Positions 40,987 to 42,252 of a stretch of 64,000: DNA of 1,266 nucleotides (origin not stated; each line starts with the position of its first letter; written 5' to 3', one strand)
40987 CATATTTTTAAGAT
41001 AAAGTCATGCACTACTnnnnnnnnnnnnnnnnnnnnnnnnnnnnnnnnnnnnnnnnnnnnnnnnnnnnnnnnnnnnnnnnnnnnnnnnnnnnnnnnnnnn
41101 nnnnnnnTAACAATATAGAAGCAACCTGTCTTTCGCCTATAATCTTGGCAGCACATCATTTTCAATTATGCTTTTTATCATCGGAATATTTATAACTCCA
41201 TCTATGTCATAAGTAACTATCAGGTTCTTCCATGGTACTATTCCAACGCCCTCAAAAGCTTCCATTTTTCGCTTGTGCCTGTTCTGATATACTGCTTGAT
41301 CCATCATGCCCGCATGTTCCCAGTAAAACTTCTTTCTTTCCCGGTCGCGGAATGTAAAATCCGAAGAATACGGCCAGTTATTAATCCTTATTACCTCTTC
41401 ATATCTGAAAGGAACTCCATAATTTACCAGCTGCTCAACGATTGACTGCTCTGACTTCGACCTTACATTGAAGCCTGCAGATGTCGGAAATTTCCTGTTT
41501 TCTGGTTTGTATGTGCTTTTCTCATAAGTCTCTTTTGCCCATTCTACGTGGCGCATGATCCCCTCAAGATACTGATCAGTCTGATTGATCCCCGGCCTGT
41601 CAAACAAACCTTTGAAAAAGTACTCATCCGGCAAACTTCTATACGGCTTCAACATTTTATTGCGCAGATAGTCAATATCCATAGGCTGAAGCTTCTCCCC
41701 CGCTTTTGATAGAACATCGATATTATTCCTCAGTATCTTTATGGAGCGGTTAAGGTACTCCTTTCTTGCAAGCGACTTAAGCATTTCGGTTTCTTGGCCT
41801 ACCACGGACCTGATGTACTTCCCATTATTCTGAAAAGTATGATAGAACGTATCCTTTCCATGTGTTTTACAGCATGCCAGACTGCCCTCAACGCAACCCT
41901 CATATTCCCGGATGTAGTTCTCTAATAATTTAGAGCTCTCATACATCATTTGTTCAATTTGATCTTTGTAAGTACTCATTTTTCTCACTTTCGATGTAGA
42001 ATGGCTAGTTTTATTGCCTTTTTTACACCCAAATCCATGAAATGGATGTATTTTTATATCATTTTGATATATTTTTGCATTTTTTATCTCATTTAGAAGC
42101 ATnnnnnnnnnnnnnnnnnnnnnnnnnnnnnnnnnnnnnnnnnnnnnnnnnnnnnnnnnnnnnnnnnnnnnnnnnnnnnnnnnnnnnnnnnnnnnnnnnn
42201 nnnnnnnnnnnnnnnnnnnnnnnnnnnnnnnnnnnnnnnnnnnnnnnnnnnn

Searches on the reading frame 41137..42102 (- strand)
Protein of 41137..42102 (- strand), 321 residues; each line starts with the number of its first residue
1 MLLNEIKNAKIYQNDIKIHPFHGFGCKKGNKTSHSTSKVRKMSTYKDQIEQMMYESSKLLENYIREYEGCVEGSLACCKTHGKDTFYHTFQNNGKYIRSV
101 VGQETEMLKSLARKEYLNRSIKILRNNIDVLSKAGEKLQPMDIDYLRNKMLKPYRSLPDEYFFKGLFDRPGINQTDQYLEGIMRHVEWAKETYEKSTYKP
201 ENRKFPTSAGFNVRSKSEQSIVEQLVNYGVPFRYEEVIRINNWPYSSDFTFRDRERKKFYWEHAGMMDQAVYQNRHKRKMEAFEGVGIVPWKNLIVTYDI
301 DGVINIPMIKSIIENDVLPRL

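Call 10: search_protein_families(library=pfam, proteins=[window:41137-42102:-], max_evalue=0.01)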
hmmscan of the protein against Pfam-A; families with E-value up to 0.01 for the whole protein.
window:41137-42102:- (321 aa): 0 families

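Call 14: search_protein_families(library=padloc, proteins=[window:41137-42102:-], max_evalue=1)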
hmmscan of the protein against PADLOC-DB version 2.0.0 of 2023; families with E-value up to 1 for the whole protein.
window:41137-42102:- (321 aa): 3 families
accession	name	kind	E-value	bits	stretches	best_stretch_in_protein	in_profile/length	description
PDLC05065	PDC-S68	-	5.3e-23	78.8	1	195-315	1090-1217/1221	-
PDLC05066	PDC-S68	-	1e-15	54.9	1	189-299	1078-1185/1202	-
PDLC05064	PDC-S68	-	2.7e-15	53.2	1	202-315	1134-1250/1273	-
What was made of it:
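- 41137..41979 (-): 280-aa protein of unknown function. It has an N-terminal alpha-beta3-alpha domain and a C-terminal restriction-endonuclease-like (PD-(D/E)xK) domain. This gene family is most often found next to module A. PADLOC PDC-S68 C-terminus, E 5e-23 (call 14).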

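Call 15: search_protein_families(library=phrogs, proteins=[window:41137-42102:-], max_evalue=0.1)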
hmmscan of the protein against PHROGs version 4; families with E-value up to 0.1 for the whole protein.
window:41137-42102:- (321 aa): 1 family
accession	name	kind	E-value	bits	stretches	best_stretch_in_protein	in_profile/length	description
phrog_14785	-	unknown function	0.049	15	0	75-124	9-58/142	-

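Call 21: find_encoding_contigs(protein=window:41137-42102:-, flank=6000, max_places=10)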
Protein window:41137-42102:- (321 aa): 4 contigs read that carry it; 2 places shown.
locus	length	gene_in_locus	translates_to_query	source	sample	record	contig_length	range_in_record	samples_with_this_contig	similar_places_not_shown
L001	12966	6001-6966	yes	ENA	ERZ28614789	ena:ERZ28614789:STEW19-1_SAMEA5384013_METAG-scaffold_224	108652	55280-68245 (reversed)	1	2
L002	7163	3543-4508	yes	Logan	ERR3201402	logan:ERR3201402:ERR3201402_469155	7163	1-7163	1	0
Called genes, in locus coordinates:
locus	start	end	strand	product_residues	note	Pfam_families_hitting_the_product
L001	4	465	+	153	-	-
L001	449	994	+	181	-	PF01381:HTH_3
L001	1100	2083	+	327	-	PF13481:AAA_25, PF06745:ATPase (faint)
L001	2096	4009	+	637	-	PF00239:Resolvase, PF07508:Recombinase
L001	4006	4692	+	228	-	-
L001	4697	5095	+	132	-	-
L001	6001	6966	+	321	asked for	-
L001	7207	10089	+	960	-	PF00912:Transgly, PF00905:Transpeptidase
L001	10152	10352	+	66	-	-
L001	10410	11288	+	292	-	-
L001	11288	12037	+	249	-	PF00300:His_Phos_1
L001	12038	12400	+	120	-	-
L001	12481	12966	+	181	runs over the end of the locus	PF01965:DJ-1_PfpI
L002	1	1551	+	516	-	?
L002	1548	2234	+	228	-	-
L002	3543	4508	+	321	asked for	-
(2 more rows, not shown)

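Call 22: find_homologous_proteins(query=window:41137-42102:-)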
Query window:41137-42102:- (321 aa): 203 proteins with E <= 0.001 among 644 candidates; the best 120 are listed.
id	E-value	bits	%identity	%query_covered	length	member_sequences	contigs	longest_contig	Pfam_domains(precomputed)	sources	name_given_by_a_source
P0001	7.4e-218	740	100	100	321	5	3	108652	-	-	-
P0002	1.8e-175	601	92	87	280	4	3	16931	-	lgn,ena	-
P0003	4.7e-174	596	80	100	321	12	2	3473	-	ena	-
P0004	2.8e-160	551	85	87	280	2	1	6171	-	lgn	-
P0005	1.1e-158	546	83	87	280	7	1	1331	-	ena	-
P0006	2.0e-153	529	80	87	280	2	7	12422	-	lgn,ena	-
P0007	2.9e-150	518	80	87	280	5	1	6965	-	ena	-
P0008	4.7e-142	491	97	69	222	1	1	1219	-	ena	-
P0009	8.2e-137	474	73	87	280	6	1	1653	-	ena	-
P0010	5.7e-122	425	66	87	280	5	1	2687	-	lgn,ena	-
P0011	5.2e-119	416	61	95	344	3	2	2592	-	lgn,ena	-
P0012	1.2e-109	385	68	76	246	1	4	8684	-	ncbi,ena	-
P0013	2.1e-107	377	60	87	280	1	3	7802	-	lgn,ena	-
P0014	2.4e-107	377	55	100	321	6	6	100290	-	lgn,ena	-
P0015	1.7e-106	375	60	87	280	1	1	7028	-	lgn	-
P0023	2.7e-102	361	60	87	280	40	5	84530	-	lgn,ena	-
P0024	6.0e-102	360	60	87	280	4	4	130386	-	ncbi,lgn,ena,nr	ncbi:MAG: hypothetical protein IKG44_05795 [Mogibacterium sp.]|nr:hypothetical protein [Mogibacteriu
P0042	1.3e-98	349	58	87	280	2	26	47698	-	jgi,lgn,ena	-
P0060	2.7e-93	331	54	87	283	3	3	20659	-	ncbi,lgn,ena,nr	ncbi:MAG: hypothetical protein IJH92_08415 [Mogibacterium sp.]|nr:hypothetical protein [Mogibacteriu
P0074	4.4e-89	317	52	87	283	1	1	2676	PF20586.4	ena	-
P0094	6.7e-81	290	49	87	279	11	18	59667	-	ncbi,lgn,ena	-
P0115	2.2e-60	223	43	87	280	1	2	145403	-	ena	-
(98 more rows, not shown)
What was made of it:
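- Checked: The downstream ORF 41137-42102 really starts at Met42 (41979), because 280-aa homologues dominate (call 22), so the gap is 41980-43007.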

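Call 23: find_encoding_contigs(protein=P0002, flank=6000, max_places=4)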
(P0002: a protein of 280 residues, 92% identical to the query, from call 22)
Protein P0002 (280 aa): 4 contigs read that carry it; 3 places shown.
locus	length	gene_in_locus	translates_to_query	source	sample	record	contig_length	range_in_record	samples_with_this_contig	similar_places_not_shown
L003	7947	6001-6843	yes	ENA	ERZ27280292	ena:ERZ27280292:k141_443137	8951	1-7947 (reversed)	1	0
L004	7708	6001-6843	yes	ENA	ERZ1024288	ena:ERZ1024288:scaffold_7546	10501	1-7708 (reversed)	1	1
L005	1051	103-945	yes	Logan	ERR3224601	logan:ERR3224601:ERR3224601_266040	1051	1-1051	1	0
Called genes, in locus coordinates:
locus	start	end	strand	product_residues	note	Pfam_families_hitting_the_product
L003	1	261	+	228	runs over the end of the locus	-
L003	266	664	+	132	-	-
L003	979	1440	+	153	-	PF02350:Epimerase_2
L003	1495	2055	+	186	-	PF01370:Epimerase, PF07993:NAD_binding_4 (faint)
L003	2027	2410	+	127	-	PF14355:Abi_C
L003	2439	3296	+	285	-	PF00149:Metallophos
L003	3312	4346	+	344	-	PF01636:APH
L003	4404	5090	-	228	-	-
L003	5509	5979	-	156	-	-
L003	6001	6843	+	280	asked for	-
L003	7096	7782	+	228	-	-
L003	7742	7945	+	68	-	?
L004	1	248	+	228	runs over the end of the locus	-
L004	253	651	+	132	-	-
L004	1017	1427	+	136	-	PF02350:Epimerase_2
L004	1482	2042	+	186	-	PF01370:Epimerase, PF07993:NAD_binding_4 (faint)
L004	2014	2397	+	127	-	PF14355:Abi_C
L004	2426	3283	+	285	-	PF00149:Metallophos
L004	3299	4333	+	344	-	PF01636:APH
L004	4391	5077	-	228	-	-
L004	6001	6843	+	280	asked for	-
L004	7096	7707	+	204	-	?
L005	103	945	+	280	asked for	-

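Call 24: find_encoding_contigs(protein=P0006, flank=6000, max_places=4)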
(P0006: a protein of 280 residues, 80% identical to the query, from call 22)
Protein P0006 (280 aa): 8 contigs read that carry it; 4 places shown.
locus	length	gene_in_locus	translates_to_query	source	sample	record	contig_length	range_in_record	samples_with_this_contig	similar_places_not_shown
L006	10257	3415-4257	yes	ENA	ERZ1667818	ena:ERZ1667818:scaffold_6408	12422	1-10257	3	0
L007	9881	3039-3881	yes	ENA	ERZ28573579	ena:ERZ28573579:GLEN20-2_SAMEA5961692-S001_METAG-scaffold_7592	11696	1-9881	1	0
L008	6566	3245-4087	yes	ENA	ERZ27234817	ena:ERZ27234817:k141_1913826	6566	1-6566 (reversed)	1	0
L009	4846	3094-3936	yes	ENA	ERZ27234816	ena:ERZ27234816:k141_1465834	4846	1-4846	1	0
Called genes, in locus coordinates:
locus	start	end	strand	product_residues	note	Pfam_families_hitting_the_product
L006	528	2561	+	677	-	PF02810:SEC-C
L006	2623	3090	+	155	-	PF00383:dCMP_cyt_deam_1, PF14437:MafB19-deam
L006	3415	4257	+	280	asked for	-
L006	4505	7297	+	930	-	PF00912:Transgly, PF00905:Transpeptidase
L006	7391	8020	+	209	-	-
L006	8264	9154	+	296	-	-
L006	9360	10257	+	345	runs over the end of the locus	-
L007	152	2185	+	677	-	PF02810:SEC-C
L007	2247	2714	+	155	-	PF00383:dCMP_cyt_deam_1, PF14437:MafB19-deam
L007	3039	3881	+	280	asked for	-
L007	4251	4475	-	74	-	-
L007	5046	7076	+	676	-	PF00912:Transgly, PF00905:Transpeptidase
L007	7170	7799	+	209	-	-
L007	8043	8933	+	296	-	-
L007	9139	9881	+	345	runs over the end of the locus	-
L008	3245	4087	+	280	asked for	-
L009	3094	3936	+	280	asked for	-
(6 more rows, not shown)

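Call 25: find_encoding_contigs(protein=P0024, flank=6000, max_places=4)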
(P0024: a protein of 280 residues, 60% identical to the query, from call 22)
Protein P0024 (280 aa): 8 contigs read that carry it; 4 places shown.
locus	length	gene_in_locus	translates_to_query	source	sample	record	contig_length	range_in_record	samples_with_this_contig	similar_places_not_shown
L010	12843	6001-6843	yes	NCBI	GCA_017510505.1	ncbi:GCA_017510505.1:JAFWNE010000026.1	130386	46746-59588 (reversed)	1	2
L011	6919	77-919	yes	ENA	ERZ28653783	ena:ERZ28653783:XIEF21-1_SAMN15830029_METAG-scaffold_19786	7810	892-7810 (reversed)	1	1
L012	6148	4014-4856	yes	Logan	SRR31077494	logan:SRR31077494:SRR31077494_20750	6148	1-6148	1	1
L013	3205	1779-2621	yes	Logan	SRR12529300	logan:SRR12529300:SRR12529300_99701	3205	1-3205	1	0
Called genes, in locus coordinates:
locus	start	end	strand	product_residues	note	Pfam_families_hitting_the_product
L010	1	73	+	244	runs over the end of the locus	PF02146:SIR2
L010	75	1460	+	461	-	PF02900:LigB, PF01871:AMMECR1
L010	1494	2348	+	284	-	PF04055:Radical_SAM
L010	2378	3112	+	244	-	PF03591:AzlC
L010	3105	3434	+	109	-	PF05437:AzlD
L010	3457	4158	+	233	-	PF02698:DUF218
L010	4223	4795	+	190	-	PF01966:HD (faint)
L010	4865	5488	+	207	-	-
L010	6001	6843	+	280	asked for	-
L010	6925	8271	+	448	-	PF01743:PolyA_pol, PF12627:PolyA_pol_RNAbd (weak)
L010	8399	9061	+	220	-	PF07947:YhhN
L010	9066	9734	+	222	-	PF00702:Hydrolase, PF13419:HAD_2, PF13242:Hydrolase_like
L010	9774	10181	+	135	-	-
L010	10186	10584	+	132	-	-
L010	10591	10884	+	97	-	-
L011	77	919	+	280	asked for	-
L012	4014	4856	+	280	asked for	-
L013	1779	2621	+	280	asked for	-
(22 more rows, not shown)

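Call 30: find_encoding_contigs(protein=P0014, flank=5000, max_places=3)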
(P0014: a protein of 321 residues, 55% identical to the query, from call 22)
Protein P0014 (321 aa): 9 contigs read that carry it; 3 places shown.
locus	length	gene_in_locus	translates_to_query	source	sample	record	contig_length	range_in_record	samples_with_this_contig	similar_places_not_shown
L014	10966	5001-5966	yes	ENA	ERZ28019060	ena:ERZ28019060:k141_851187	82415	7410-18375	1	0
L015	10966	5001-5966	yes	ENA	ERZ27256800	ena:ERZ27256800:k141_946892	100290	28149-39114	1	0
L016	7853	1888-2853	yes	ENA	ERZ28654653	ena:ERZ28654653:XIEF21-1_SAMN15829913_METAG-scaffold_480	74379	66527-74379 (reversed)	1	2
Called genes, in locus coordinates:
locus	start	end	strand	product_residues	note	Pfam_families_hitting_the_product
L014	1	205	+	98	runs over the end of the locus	-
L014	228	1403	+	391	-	PF00465:Fe-ADH, PF13685:Fe-ADH_2, PF25137:ADH_Fe_C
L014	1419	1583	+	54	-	-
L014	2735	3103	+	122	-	PF00392:GntR, PF13730:HTH_36 (weak)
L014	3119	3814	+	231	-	PF00005:ABC_tran, PF13304:AAA_21 (weak)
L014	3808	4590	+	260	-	-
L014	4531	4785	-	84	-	-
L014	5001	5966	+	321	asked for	-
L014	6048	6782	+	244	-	PF02146:SIR2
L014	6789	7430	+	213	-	-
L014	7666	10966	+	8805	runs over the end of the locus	-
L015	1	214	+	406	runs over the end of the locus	PF00465:Fe-ADH, PF13685:Fe-ADH_2, PF25137:ADH_Fe_C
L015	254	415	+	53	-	-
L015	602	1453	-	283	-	-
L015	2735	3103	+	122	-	PF00392:GntR, PF13730:HTH_36 (weak)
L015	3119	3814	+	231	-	PF00005:ABC_tran, PF13304:AAA_21 (weak)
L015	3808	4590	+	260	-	-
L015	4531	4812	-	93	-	-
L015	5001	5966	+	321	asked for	-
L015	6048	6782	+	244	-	PF02146:SIR2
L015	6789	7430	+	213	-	-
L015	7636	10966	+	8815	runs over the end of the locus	-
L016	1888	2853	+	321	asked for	-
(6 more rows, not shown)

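Call 31: find_encoding_contigs(protein=P0023, flank=5000, max_places=3)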
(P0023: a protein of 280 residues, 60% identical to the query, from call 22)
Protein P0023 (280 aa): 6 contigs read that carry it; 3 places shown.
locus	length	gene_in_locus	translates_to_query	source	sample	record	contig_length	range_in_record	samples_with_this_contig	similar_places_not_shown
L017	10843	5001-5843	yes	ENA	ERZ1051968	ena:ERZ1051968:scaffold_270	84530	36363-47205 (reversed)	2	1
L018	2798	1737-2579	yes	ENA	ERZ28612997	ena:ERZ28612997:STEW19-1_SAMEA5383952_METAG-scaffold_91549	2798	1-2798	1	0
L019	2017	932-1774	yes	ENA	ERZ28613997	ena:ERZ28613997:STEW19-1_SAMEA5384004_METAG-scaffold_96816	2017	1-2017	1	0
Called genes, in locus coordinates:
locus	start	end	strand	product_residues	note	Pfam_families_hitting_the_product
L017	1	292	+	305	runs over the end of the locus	PF00892:EamA, PF03151:TPT (weak), PF00892:EamA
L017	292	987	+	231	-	PF02146:SIR2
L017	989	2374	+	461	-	PF02900:LigB, PF01871:AMMECR1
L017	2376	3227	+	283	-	PF04055:Radical_SAM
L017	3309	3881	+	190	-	-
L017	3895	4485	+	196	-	-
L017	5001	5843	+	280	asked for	-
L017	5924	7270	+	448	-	PF01743:PolyA_pol, PF01966:HD (faint)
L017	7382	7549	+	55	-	-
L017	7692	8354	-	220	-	-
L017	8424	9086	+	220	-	PF07947:YhhN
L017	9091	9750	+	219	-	PF00702:Hydrolase, PF13419:HAD_2, PF13242:Hydrolase_like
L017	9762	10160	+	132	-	-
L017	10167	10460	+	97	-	-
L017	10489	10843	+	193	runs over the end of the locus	PF09346:SMI1_KNR4, PF14568:SUKH_6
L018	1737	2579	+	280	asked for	-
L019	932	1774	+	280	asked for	-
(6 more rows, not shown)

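Call 32: find_encoding_contigs(protein=P0094, flank=5000, max_places=3)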
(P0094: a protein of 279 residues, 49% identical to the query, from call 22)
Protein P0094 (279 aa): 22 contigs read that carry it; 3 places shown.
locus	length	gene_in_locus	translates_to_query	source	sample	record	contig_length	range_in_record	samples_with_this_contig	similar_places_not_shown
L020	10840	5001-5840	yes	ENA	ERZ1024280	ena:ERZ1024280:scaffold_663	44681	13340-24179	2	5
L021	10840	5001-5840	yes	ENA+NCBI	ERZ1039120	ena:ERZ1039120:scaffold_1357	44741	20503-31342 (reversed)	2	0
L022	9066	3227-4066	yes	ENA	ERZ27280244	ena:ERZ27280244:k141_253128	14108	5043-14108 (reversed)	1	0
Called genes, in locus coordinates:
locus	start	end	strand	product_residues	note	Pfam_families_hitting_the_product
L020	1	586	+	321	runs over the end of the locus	PF01336:tRNA_anti-codon, PF01966:HD (weak)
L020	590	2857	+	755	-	PF23139:OB_YrrC, PF14520:HHH_5 (weak), PF14490:HHH_RecD2, PF05970:PIF1 (faint), PF13245:AAA_19, PF13604:AAA_30, PF18335:SH3_13, PF13538:UvrD_C_2, +2 more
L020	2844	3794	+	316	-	PF00294:PfkB, PF08543:Phos_pyr_kin (weak)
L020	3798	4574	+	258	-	PF18912:DZR_2, PF00156:Pribosyltran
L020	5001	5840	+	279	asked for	-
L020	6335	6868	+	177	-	PF02482:Ribosomal_S30AE, PF16321:Ribosom_S30AE_C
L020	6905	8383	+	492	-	PF03816:LytR_cpsA_psr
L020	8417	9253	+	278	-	PF19293:CdaA_N, PF02457:DAC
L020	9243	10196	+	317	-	PF07949:YbbR (weak)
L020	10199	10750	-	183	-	PF13560:HTH_31 (faint), PF01381:HTH_3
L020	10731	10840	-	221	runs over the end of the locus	PF13151:DUF3990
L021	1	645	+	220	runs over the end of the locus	PF02557:VanY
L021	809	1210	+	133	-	PF08281:Sigma70_r4_2 (weak), PF13384:HTH_23 (weak), PF13936:HTH_38 (faint)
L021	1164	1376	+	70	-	PF20612:SHOCT_2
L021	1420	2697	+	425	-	PF00239:Resolvase, PF07508:Recombinase, PF13408:Zn_ribbon_recom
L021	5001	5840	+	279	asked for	-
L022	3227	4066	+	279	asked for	-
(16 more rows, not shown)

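Call 61: search_solved_structures(query=window:41137-41979:-, max_evalue=10)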
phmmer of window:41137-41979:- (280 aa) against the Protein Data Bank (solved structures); distinct sequences matched with E-value up to 10: 2.
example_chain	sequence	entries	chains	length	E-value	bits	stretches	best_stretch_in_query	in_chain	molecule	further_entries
4r6i_A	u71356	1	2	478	0.15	15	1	42-117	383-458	Anthrax toxin expression trans-acting positive regulator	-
2kpo_A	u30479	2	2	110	0.47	13.4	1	61-113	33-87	rossmann 2x2 fold protein | De novo designed rossmann 2x2 fold protein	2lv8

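Call 62: search_protein_families(library=pfam, proteins=[window:41137-41979:-, P0074, P0024, P0094], max_evalue=10)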
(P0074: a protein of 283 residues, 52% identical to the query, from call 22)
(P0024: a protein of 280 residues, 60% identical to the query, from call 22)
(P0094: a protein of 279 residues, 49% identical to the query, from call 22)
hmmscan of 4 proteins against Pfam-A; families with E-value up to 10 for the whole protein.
window:41137-41979:- (280 aa): 0 families

P0074 (283 aa): 1 family
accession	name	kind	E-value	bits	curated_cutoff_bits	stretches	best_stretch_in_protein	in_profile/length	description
PF14508.12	GH97_N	-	0.31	10.9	25.3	1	136-219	48-125/229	Glycosyl-hydrolase 97 N-terminal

P0024 (280 aa): 2 families
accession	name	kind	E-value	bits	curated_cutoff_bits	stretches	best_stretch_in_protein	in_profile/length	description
PF06595.17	BDV_P24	-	0.05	13.9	27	1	65-99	117-150/202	Borna disease virus P24 protein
PF10903.13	DUF2691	-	0.095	13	25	1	22-71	50-97/152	Protein of unknown function (DUF2691)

P0094 (279 aa): 0 families

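Call 63: search_protein_families(library=ncbifam, proteins=[window:41137-41979:-], max_evalue=1)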
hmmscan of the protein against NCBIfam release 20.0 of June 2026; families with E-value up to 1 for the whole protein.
window:41137-41979:- (280 aa): 0 families

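Call 72: predict_structure(alignment_id=A7)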
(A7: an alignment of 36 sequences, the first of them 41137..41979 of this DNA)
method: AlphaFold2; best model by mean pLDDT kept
length: 280 residues; sequences in the alignment: 36
mean_pLDDT: 88.3   pTM: 0.57
mean pLDDT of the five models: 88.3, 87.8, 87.2, 85.9, 85.9
residues with pLDDT >= 90: 177; 70-90: 81; 50-70: 21; < 50: 1
segments of 3 or more residues with pLDDT < 50: none
pLDDT, mean of each block of 10 residues (from residue 1): 74 95 96 91 92 91 85 96 95 81 81 80 56 69 88 91 85 93 90 94 95 95 92 95 95 94 91 94
secondary structure, 60 per line:
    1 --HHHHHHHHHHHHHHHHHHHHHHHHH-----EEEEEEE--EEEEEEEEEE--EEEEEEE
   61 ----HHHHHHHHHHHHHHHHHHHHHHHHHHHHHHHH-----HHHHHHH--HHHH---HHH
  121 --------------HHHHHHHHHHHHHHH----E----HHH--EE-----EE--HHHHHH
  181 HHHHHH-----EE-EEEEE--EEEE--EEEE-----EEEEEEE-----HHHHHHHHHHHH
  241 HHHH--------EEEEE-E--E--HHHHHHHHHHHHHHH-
elements in order: H3-27 E33-39 E42-51 E54-60 H65-96 H102-108 H111-114 H135-149 H175-186 E195-199 E202-205 E208-211 E217-223 H229-244 E253-257 H265-279

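Call 74: fold_search(model_id=the predicted structure, library=pdb)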
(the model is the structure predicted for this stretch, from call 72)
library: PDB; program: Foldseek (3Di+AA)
matches with E <= 10: 691; with E <= 0.001: 0
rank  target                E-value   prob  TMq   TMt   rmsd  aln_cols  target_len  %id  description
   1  9iac_A                9.7e-02  0.10  0.14  0.14  17.8       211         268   10  Structure of the Argonaute-associated Cas4 family protein 1 (ACE1) from Microcystis aeruginosa (MaACE1) (released 2025-04-23)
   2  1t0f_A                1.6e-01  0.51  0.17  0.18  13.9        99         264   16  Crystal Structure of the TnsA/TnsC(504-555) complex (released 2004-11-09)
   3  8iby_C                1.7e-01  0.21  0.22  0.09  17.6       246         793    9  Structure of R2 with 5'ORF (released 2023-09-20)
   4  4cj1_B                1.9e-01  0.98  0.13  0.46   2.7        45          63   29  Crystal structure of CelD in complex with affitin H3 (released 2014-05-21)
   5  2vld_A                2.0e-01  0.23  0.16  0.19   7.7       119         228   13  crystal structure of a repair endonuclease from Pyrococcus abyssi (released 2009-05-19)
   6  9iac_B                2.0e-01  0.14  0.14  0.14  13.9       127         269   11  Structure of the Argonaute-associated Cas4 family protein 1 (ACE1) from Microcystis aeruginosa (MaACE1) (released 2025-04-23)
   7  9cpa_h                2.0e-01  0.06  0.12  0.05  36.6       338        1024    9  Structure of a Mammalian DHX29-bound 43S Pre-initiation Complex (released 2025-07-23)
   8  1f1z_A                2.5e-01  0.25  0.16  0.17  14.1       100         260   16  TNSA, a catalytic component of the TN7 transposition system (released 2000-06-28)
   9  9f91_I                3.0e-01  0.66  0.11  0.38  11.0        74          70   16  Crystal structure of a designed Respiratory Syncytial Virus immunogen in complex with RSV90 fab (released 2025-05-21)
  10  1t0f_B                3.0e-01  0.44  0.18  0.19  13.8       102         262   12  Crystal Structure of the TnsA/TnsC(504-555) complex (released 2004-11-09)
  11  5vgc_A                3.0e-01  0.08  0.09  0.11  18.1       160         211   15  Crystal structure of the NleG5-1 effector (C200A) from Escherichia coli O157:H7 str. Sakai (released 2018-04-18)
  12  7m4s_A                3.0e-01  0.03  0.10  0.10  23.0       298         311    7  Crystal structure of macrocyclase AMdnB from Anabaena sp. PCC 7120 (released 2021-11-03)
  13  2vld_B                3.3e-01  0.15  0.16  0.19  11.6       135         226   14  crystal structure of a repair endonuclease from Pyrococcus abyssi (released 2009-05-19)
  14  2gia_G                4.0e-01  0.38  0.10  0.16  10.2        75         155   13  Crystal structures of trypanosoma bruciei MRP1/MRP2 (released 2006-09-05)
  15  9f91_J                5.0e-01  0.47  0.10  0.37  11.2        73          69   16  Crystal structure of a designed Respiratory Syncytial Virus immunogen in complex with RSV90 fab (released 2025-05-21)
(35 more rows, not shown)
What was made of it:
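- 41137..41979 (-): AlphaFold2 pLDDT 88, with weak Foldseek hits to TnsA, NucS and a Cas4-family protein (calls 72, 74).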

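Call 78: find_homologous_proteins(query=A8, max_evalue=0.00001)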
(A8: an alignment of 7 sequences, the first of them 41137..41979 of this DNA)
Query A8 (7 sequences) (280 aa, profile of the alignment): 574 proteins with E <= 0.00001 among 4619 candidates; the best 120 are listed.
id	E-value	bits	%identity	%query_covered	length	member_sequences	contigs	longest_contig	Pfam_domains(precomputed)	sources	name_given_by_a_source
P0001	9.0e-129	447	100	100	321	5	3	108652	-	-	-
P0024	1.2e-128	447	60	100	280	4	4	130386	-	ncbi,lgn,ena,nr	ncbi:MAG: hypothetical protein IKG44_05795 [Mogibacterium sp.]|nr:hypothetical protein [Mogibacteriu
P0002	8.2e-127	441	92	100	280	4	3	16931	-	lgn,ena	-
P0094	1.5e-124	433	49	100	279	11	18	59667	-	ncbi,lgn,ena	-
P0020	9.7e-124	431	60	100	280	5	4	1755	-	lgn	-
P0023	2.4e-123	429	60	100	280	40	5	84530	-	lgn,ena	-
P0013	5.2e-123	428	60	100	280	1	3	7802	-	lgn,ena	-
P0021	2.9e-122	426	58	100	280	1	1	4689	-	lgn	-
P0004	5.4e-122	425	85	100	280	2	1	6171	-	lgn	-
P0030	1.4e-120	420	58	100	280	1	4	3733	-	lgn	-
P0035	2.4e-120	419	59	100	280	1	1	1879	-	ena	-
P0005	9.2e-120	418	83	100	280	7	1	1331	-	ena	-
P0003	1.2e-119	417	84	100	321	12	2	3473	-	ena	-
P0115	1.5e-119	417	43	100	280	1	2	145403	-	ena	-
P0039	1.5e-119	417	58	100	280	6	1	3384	-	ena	-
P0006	2.9e-119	416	80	100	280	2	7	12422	-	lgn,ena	-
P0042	4.1e-112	393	58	100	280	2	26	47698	-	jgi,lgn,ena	-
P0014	2.0e-110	387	59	100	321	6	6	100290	-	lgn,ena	-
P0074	7.1e-99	349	52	100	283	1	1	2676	PF20586.4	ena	-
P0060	9.8e-99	349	54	100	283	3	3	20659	-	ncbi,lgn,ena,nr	ncbi:MAG: hypothetical protein IJH92_08415 [Mogibacterium sp.]|nr:hypothetical protein [Mogibacteriu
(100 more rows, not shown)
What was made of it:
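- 41137..41979 (-): Homologues (calls 22, 78).
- Tried and rejected: A second protein search with a profile: it returned mostly the same close relatives and added little (call 78).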
